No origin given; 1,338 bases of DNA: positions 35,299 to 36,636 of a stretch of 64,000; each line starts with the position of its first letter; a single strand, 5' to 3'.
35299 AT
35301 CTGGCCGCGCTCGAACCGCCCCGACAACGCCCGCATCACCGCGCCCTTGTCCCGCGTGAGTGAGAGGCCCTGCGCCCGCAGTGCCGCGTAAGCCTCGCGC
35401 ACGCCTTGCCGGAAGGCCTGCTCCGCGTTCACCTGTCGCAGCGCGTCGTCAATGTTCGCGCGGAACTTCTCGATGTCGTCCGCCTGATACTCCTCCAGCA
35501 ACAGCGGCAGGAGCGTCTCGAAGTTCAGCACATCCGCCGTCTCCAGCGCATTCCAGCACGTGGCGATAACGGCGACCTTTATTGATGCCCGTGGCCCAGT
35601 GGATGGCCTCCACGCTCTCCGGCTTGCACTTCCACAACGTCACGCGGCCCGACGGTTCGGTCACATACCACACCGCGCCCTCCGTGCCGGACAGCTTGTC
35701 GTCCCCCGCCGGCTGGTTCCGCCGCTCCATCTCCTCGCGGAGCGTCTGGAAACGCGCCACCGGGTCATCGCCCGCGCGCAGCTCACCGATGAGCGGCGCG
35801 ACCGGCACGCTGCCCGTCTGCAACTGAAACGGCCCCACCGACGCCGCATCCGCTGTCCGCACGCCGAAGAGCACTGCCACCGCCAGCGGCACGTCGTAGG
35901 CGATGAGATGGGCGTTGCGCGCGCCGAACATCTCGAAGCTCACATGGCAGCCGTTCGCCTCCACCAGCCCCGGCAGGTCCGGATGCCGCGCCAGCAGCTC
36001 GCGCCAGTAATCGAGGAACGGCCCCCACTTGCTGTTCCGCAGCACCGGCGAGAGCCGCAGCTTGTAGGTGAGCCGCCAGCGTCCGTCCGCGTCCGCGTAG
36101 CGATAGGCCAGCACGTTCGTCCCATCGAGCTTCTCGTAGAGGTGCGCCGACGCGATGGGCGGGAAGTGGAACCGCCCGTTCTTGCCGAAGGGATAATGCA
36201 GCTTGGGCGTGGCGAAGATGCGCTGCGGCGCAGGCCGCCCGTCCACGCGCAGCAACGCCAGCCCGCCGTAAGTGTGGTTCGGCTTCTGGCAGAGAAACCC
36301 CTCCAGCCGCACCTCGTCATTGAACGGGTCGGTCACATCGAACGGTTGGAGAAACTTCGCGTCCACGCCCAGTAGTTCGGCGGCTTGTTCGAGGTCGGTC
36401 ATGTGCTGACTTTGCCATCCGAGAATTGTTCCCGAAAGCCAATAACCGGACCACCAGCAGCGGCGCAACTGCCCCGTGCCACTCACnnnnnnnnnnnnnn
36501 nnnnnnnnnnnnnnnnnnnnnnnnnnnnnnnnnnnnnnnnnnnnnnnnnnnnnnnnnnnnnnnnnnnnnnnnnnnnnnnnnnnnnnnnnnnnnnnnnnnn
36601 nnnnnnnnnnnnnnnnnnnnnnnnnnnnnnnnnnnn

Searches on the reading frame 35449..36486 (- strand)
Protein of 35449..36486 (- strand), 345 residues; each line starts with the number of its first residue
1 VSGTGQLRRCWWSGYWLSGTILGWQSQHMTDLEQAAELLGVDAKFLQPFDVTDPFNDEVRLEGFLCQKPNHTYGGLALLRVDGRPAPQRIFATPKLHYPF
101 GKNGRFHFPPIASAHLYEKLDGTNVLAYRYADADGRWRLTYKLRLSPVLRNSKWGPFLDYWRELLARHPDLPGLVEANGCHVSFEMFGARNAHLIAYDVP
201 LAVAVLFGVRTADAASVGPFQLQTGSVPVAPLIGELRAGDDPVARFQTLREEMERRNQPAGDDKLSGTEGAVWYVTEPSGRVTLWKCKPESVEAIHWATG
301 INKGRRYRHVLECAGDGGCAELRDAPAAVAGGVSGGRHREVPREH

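Call 3: search_protein_families(library=pfam, proteins=[window:35449-36486:-], max_evalue=0.1)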
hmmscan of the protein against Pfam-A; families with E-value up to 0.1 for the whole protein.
window:35449-36486:- (345 aa): 1 family
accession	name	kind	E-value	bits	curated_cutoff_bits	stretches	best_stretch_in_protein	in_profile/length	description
PF09414.15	RNA_ligase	-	0.026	15.1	27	1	118-279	7-161/171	RNA ligase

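Call 4: search_protein_families(library=padloc, proteins=[window:35449-36486:-], max_evalue=0.1)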
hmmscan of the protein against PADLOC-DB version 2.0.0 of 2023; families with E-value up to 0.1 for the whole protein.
window:35449-36486:- (345 aa): 0 families

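Call 5: search_protein_families(library=ncbifam, proteins=[window:35449-36486:-], max_evalue=0.1)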
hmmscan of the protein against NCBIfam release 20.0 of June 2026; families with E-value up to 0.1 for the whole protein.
window:35449-36486:- (345 aa): 0 families

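Call 6: find_homologous_proteins(query=window:35449-36405:-)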
Query window:35449-36405:- (318 aa): 531 proteins with E <= 0.001 among 7812 candidates; the best 120 are listed.
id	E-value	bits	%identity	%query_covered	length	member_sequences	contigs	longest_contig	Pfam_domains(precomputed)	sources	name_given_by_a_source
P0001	5.8e-178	609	95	86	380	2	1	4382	-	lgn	-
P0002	3.3e-174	597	93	86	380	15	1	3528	-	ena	-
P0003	3.1e-168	577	89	87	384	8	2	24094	-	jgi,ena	jgi:hypothetical protein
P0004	2.6e-166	571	88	87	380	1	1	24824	-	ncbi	-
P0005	3.2e-166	571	88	86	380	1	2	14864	-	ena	-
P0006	5.6e-165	567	88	86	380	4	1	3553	-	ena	-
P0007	5.8e-165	567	86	87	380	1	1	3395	-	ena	-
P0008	1.5e-164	565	86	87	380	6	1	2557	-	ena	-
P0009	2.2e-164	565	87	87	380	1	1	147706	-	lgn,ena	-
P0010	1.9e-163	562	87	86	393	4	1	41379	-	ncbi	-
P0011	8.9e-163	559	87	86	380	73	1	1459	-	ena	-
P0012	1.2e-162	559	86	87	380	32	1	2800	-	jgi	-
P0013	1.4e-162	559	86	87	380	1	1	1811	-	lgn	-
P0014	1.6e-162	559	87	86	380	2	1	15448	-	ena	-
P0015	1.6e-162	559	87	86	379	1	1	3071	-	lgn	-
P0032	3.3e-158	544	84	87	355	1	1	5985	PF09414.16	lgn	-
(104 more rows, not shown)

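Call 11: find_related_loci(query=A1, collection=genome_contigs, flank=10000)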
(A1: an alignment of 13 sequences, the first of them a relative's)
Query A1 (380 aa) in genome_contigs; peptide patterns used: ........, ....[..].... (x = any residue, [..] = any of these).
56 stretches matched a pattern; 50 encode a relative of the query (tblastn E <= 1e-3); 50 distinct loci.
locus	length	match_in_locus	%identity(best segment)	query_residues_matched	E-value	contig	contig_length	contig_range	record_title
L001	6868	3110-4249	94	1-380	0e+0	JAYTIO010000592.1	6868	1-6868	MAG: Pedosphaera sp. isolate GFS_2771 GFS_2771_591, whole genome shotgun sequence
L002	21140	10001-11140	87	1-380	0e+0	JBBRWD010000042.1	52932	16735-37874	MAG: Limisphaerales bacterium isolate La4_concoct.005 La4_concoct.005_K_712437_L_52932_cov_58.2385, whole genome shotgun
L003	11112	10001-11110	87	1-370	0e+0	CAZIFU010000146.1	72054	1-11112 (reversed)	MAG TPA_asm: uncultured Verrucomicrobiota bacterium isolate binchicken_co165_100 genome assembly, contig: k141_1972713,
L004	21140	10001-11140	85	1-380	0e+0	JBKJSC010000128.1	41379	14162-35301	MAG: Limisphaerales bacterium isolate ant_bin.560 k117_5164010, whole genome shotgun sequence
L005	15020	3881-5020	78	1-380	0e+0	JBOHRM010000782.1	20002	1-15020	MAG: Longimicrobiales bacterium isolate M3-S_concoct.bin.257_sub k127_1305601, whole genome shotgun sequence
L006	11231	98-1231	78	1-378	0e+0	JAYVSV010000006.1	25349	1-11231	MAG: Verrucomicrobiota bacterium isolate GL74_DN_metabat_45 GL74_DN_metabat_45_5, whole genome shotgun sequence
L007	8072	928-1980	77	1-380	0e+0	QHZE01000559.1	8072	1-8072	MAG: Acidobacteria bacterium isolate gp18 AA62 14_1009_13_30cm_scaffold_40893_curated, whole genome shotgun sequence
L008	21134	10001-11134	76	1-378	0e+0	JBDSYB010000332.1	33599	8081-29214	MAG: Verrucomicrobiota bacterium isolate cluster1_bin.665 k127_8270540, whole genome shotgun sequence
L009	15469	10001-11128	75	1-376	0e+0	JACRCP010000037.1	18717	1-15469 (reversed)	MAG: Deltaproteobacteria bacterium isolate NC_groundwater_1649_Pr3_B-0.1um_64_26 SR-2_scaffold_141_335986, whole genome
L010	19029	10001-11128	77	1-376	0e+0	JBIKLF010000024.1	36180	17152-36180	MAG: Chthoniobacterales bacterium isolate ME2014-08-20_3300044733_group5_bin98 Rohwer_bin2569_scaffold_461_c1, whole gen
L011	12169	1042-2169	77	1-376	0e+0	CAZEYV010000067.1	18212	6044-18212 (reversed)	MAG TPA_asm: uncultured Chthoniobacter sp. isolate SRP067234_co1_265 genome assembly, contig: k99_957416, whole genome s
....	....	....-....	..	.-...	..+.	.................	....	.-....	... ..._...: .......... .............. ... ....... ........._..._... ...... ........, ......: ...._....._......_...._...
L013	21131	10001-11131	72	1-377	6e-179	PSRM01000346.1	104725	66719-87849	MAG: Verrucomicrobia bacterium isolate Amazon FNV 2010 0 4 contig_75_566487_length_104725_multi_8_in_2_out_1, whole geno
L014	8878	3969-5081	65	3-377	7e-162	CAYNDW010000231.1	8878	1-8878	MAG TPA_asm: uncultured Cytophagia bacterium isolate binchicken_co248_448 genome assembly, contig: NODE_11712_length_887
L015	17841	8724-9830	64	4-376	2e-161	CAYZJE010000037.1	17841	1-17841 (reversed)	MAG TPA_asm: uncultured Syntrophobacter sp. isolate binchicken_co165_277 genome assembly, contig: k141_273969, whole gen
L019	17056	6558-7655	64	7-376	1e-158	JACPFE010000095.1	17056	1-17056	MAG: Deltaproteobacteria bacterium isolate NC_groundwater_353_Ag_B-0.1um_57_11 GD18-4_B1_scaffold_3754, whole genome sho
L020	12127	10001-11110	63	4-377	2e-158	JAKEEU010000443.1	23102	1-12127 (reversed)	MAG: candidate division KSB1 bacterium isolate PMV_1_maxbin.001 PMV_1_maxbin.001.k101_2172851, whole genome shotgun sequ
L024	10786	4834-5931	64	7-376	2e-156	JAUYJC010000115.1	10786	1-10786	MAG: Deltaproteobacteria bacterium isolate C24_metabat.bin.121_sub C24_k141_728088, whole genome shotgun sequence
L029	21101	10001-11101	62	7-377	3e-152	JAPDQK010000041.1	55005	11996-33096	MAG: Candidatus Zhuqueibacter pondensis isolate JZ4_201709_bins_45 JZ-4_201709_bins_45_scaffold_41, whole genome shotgun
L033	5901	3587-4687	65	7-377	2e-151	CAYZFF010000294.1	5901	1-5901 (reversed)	MAG TPA_asm: uncultured Cytophagia bacterium isolate SRP173033_co1_156 genome assembly, contig: NODE_36651_length_5901_c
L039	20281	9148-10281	79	1-378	0e+0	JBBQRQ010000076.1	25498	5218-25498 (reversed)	MAG: Verrucomicrobiota bacterium isolate Co_metawrap_1697 Cmw_1697_k141_21742769_length_25498_cov_21.9967, whole genome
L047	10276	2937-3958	54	4-376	6e-84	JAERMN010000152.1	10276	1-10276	MAG: Deltaproteobacteria bacterium isolate CoA_1_bin.89 scaffold_6377, whole genome shotgun sequence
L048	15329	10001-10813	61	18-380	1e-75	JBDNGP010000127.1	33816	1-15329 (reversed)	MAG: Verrucomicrobiota bacterium isolate concoct.203.ELB k141_452646, whole genome shotgun sequence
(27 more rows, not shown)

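Call 22: search_solved_structures(query=A1, max_evalue=1)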
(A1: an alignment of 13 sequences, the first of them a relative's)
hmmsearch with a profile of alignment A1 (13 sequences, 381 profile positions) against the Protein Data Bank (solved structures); distinct sequences matched with E-value up to 1: 3.
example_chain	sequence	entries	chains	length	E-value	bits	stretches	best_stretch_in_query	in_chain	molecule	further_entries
7u1j_A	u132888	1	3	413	0.54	12.4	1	284-329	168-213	Convicilin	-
4ui9_W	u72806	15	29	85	0.58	12.3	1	209-257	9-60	ANAPHASE-PROMOTING COMPLEX SUBUNIT CDC26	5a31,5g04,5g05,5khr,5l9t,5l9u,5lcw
5khu_G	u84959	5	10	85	0.82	11.8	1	209-257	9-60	Anaphase-promoting complex subunit CDC26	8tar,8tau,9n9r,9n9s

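Call 39: search_protein_families(library=pfam, proteins=[L048:7527-8582:+, L004:9143-10000:+, L002:1473-4094:-, L002:4483-6693:-, L002:7452-9935:+, L002:2943-4130:+], max_evalue=0.01)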
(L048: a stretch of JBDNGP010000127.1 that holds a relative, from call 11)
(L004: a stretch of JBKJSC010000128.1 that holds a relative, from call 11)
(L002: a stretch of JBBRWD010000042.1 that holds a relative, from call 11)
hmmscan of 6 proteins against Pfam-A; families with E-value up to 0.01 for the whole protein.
L048:7527-8582:+ (351 aa): 2 families
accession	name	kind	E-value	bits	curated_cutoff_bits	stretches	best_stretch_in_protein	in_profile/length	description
PF23988.1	DUF7309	-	9.1e-27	93.9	27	1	15-180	1-165/170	Domain of unknown function (DUF7309)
PF22007.2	DUF6930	-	2e-19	70.5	27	1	222-342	2-122/123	Domain of unknown function (DUF6930)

L004:9143-10000:+ (286 aa): 4 families
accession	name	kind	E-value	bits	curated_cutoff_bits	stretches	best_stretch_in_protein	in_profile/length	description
PF06054.18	CoiA_nuc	-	5.2e-14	53.1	20.3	1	60-139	1-80/158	Competence protein CoiA, nuclease-like domain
PF25164.1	CoiA_N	-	6.2e-12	45.3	26.3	1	21-56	14-49/50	Competence protein CoiA, N-terminal domain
PF19500.6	DUF6035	-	1.3e-05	25.6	22.6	1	58-138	12-99/179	Domain of unknown function (DUF6035)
PF25169.1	DUF7830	-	0.0022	18.2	27.5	1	18-50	28-60/72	Domain of unknown function (DUF7830)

L002:1473-4094:- (873 aa): 2 families
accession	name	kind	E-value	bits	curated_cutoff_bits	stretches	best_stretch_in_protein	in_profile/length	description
PF04851.21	ResIII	-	9.4e-12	45.6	22.5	1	91-296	25-163/164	Type III restriction enzyme, res subunit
PF00270.35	DEAD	-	2.3e-05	24.6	26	1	91-160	16-83/167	DEAD/DEAH box helicase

L002:4483-6693:- (736 aa): 2 families
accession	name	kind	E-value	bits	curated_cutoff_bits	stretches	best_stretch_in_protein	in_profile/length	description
PF01555.25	N6_N4_Mtase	-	4.9e-32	112.1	26.7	1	208-518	1-214/221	DNA methylase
PF03602.21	Cons_hypoth95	-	0.0035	17.5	24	0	204-243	110-146/182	Conserved hypothetical protein 95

L002:7452-9935:+ (827 aa): 6 families
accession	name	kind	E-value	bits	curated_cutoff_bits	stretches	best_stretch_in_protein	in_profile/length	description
PF22548.2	AEP-TOTE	-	9.6e-91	303.9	27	1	68-288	2-229/230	TOTE conflict system, Archaeo-Eukaryotic Primase domain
PF04851.21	ResIII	-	4.1e-22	79.3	22.5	1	438-581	3-164/164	Type III restriction enzyme, res subunit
PF00270.35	DEAD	-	1.1e-10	41.9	26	1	441-581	2-162/167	DEAD/DEAH box helicase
PF00271.37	Helicase_C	-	0.0014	19.3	23.5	1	660-759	14-109/110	Helicase conserved C-terminal domain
PF18766.7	SWI2_SNF2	-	0.0014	18.7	26.7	1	455-584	20-160/221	SWI2/SNF2 ATPase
PF01896.25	DNA_primase_S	-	0.0028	18.5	26.8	0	157-262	22-162/163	DNA primase small subunit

L002:2943-4130:+ (395 aa): 0 families

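Call 51: search_protein_families(library=pfam, alignment_id=A1, max_evalue=0.1)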
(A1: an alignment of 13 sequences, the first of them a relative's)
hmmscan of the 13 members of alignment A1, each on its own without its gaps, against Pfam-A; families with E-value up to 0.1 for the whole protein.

A. member 1, P0001 (380 aa): 1 family
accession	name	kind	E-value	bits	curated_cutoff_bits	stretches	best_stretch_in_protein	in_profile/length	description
PF09414.15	RNA_ligase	-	0.081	13.5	27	0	90-250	7-160/171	RNA ligase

B. families by the number of members that match (of 13 scanned): 2 families
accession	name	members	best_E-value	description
PF09414.15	RNA_ligase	8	0.019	RNA ligase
PF00849.27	PseudoU_synth_2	1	0.0082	RNA pseudouridylate synthase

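Call 75: search_protein_families(library=pfam, proteins=[L019:4044-6470:+, L048:11036-14101:+, L024:4033-4719:+, L014:5575-6219:+, L029:9410-9895:+, L020:7680-8183:+, L033:362-790:+, L008:4378-6150:+, L047:4203-5975:+], max_evalue=0.001)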
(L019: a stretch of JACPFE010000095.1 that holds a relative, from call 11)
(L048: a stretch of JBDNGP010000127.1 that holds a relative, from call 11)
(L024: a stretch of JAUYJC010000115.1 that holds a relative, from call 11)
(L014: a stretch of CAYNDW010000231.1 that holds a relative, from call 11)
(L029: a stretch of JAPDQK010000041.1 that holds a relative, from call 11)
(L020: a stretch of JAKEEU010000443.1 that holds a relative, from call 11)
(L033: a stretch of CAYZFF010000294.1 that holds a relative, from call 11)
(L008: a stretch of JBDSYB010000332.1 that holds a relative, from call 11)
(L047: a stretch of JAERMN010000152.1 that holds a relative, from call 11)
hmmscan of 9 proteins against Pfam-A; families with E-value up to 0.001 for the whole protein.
L019:4044-6470:+ (808 aa): 5 families
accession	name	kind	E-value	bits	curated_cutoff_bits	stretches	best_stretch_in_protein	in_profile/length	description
PF00176.29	SNF2-rel_dom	-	1e-41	143.4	24.9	1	219-478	14-285/290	SNF2-related domain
PF00271.37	Helicase_C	-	5.2e-24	85.1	23.5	1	498-605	3-110/110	Helicase conserved C-terminal domain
PF04851.21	ResIII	-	1e-07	32.5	22.5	1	215-351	21-162/164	Type III restriction enzyme, res subunit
PF00270.35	DEAD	-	0.00028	21.1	26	1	219-355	16-163/167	DEAD/DEAH box helicase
PF04434.22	SWIM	-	0.00069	19.5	19.6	0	43-80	1-37/38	SWIM zinc finger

L048:11036-14101:+ (1021 aa): 5 families
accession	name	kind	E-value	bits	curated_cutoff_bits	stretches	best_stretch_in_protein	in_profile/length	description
PF00176.29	SNF2-rel_dom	-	3.3e-47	161.4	24.9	1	341-605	13-289/290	SNF2-related domain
PF00271.37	Helicase_C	-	4.9e-24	85.2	23.5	1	620-727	6-109/110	Helicase conserved C-terminal domain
PF04851.21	ResIII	-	2.7e-08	34.3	22.5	1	326-476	4-163/164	Type III restriction enzyme, res subunit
PF00270.35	DEAD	-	1.4e-05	25.3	26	1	328-478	2-162/167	DEAD/DEAH box helicase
PF16203.11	ERCC3_RAD25_C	-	0.00088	19.1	27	0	626-730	54-154/248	ERCC3/RAD25/XPB C-terminal helicase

L024:4033-4719:+ (228 aa): 0 families

L014:5575-6219:+ (214 aa): 1 family
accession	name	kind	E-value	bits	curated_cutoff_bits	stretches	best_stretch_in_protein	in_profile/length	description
PF04337.18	DUF480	-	2.8e-49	167.5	25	1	6-153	2-149/149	Protein of unknown function, DUF480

L029:9410-9895:+ (161 aa): 0 families

L020:7680-8183:+ (167 aa): 0 families

L033:362-790:+ (142 aa): 2 families
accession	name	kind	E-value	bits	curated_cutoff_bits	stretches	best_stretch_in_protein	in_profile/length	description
PF00011.27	HSP20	-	1.4e-26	93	20.8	1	40-139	1-101/102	Hsp20/alpha crystallin family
PF17886.7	ArsA_HSP20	-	0.00037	20.4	22.5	1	48-125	4-62/63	HSP20-like domain found in ArsA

L008:4378-6150:+ (590 aa): 5 families
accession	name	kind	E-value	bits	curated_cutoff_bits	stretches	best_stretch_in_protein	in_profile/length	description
PF13185.12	GAF_2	-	1.4e-43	148.8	28.6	2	201-340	2-136/136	GAF domain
PF01590.32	GAF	-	2.9e-36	125.4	22.4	2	202-336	1-130/133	GAF domain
PF02518.31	HATPase_c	-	6.3e-22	78.5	26.4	1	471-582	1-109/111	Histidine kinase-, DNA gyrase B-, and HSP90-like ATPase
PF13492.12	GAF_3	-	2.8e-21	76.7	27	2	41-173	3-129/129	GAF domain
PF00512.31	HisKA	-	9.5e-11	42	26.9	1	365-427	3-64/66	His Kinase A (phospho-acceptor) domain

L047:4203-5975:+ (590 aa): 9 families
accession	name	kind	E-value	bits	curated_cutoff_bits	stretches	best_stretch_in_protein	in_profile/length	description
PF00005.33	ABC_tran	-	1.9e-45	155.2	25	2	18-148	2-137/137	ABC transporter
PF12848.13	ABC_tran_Xtn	-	1.2e-16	61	25.9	1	189-262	3-76/85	ABC transporter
PF13304.12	AAA_21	-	5.5e-14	53.4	27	0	417-461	255-303/304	AAA domain, putative AbiEii toxin, Type IV TA system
PF02463.25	SMC_N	-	2.6e-09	37.3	40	0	381-470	135-211/220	RecF/RecN/SMC N terminal domain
PF01926.29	MMR_HSR1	-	1.9e-06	28.4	21.9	0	311-336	1-25/113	50S ribosome-binding GTPase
PF13555.12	AAA_29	-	3.7e-06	27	27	0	301-327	14-40/61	P-loop containing region of AAA domain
PF03193.22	RsgA_GTPase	-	1.2e-05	25.6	30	0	313-343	110-140/174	RsgA GTPase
PF13476.12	AAA_23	-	0.00014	23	27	0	313-342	23-52/201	AAA domain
PF03308.22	MeaB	-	0.00031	20.3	23.1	0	281-331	6-55/273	Methylmalonyl Co-A mutase-associated GTPase MeaB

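Call 87: search_protein_families(library=pfam, proteins=[L008:12181-14730:-, L008:11282-12127:-, L006:2285-6700:-, L006:1480-1935:+, L013:9278-9895:-, L003:7966-8760:+, L003:8906-9460:+, L001:478-3192:-, L001:4218-6868:+, L039:5708-7798:+], max_evalue=0.001)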
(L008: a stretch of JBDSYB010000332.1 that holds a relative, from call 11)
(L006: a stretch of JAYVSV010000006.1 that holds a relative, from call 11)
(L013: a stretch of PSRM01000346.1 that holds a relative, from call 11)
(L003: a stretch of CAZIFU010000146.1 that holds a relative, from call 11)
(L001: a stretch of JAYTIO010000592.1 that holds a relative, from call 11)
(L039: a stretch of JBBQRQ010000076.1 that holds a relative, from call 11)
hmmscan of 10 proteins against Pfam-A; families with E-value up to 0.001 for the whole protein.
L008:12181-14730:- (849 aa): 4 families
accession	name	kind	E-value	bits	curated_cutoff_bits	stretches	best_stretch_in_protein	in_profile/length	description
PF16542.10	PNKP_ligase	-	1.4e-186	620.7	28.2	1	470-844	1-377/377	PNKP adenylyltransferase domain, ligase domain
PF13671.12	AAA_33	-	1.2e-27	97.5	27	1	11-139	2-138/143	AAA domain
PF00149.33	Metallophos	-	3.1e-14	54.3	21.5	1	181-375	2-191/191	Calcineurin-like phosphoesterase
PF08433.16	KTI12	-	0.00033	20.7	22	1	10-130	3-130/271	Chromatin associated protein KTI12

L008:11282-12127:- (281 aa): 1 family
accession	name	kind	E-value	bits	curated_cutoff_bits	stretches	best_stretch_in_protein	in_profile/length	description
PF10127.15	RlaP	-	3.3e-45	155.2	23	2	2-119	21-117/249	RNA repair pathway DNA polymerase beta family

L006:2285-6700:- (1471 aa): 2 families
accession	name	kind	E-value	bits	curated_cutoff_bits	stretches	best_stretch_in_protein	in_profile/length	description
PF25794.1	SACS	-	6.1e-12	46.3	32.8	1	64-161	19-122/247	Sacsin domain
PF13020.12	NOV_C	-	7.8e-08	32.7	22.1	1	1345-1416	2-71/91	Protein NO VEIN, C-terminal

L006:1480-1935:+ (151 aa): 0 families

L013:9278-9895:- (205 aa): 1 family
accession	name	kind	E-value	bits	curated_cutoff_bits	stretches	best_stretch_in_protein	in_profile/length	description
PF12686.12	DUF3800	-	0.00012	23.2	21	1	19-175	1-147/149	Protein of unknown function (DUF3800)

L003:7966-8760:+ (264 aa): 1 family
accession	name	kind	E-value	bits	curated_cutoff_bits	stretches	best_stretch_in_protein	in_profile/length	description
PF08843.17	AbiEii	-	0.00012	22.6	22.5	0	23-162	16-185/238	Nucleotidyl transferase AbiEii toxin, Type IV TA system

L003:8906-9460:+ (184 aa): 0 families

L001:478-3192:- (904 aa): 7 families
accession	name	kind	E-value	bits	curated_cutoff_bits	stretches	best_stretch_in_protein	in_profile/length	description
PF04851.21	ResIII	-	6.9e-43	146.8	22.5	1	273-431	3-163/164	Type III restriction enzyme, res subunit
PF08463.15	EcoEI_R_C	-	2.5e-33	115.9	24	1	747-901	1-163/163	EcoEI R protein C-terminal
PF18766.7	SWI2_SNF2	-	7.2e-21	75.3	26.7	1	277-463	1-188/221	SWI2/SNF2 ATPase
PF00270.35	DEAD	-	7.5e-11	42.5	26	1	285-433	11-164/167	DEAD/DEAH box helicase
PF04313.20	HSDR_N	-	1e-09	39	25.1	1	159-223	122-194/198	Type I restriction enzyme R protein N terminus (HSDR_N)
PF13588.12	HSDR_N_2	-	4.5e-07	30.4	25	1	141-220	15-95/110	Type I restriction enzyme R protein N terminus (HSDR_N)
PF00271.37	Helicase_C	-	0.00039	21.1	23.5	1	518-632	6-110/110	Helicase conserved C-terminal domain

L001:4218-6868:+ (883 aa): 1 family
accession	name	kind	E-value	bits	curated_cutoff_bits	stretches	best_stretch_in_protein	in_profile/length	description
PF03537.19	Glyco_hydro_114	-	1.6e-12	47.6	27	1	166-399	14-229/231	Glycoside-hydrolase family GH114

L039:5708-7798:+ (696 aa): 0 families
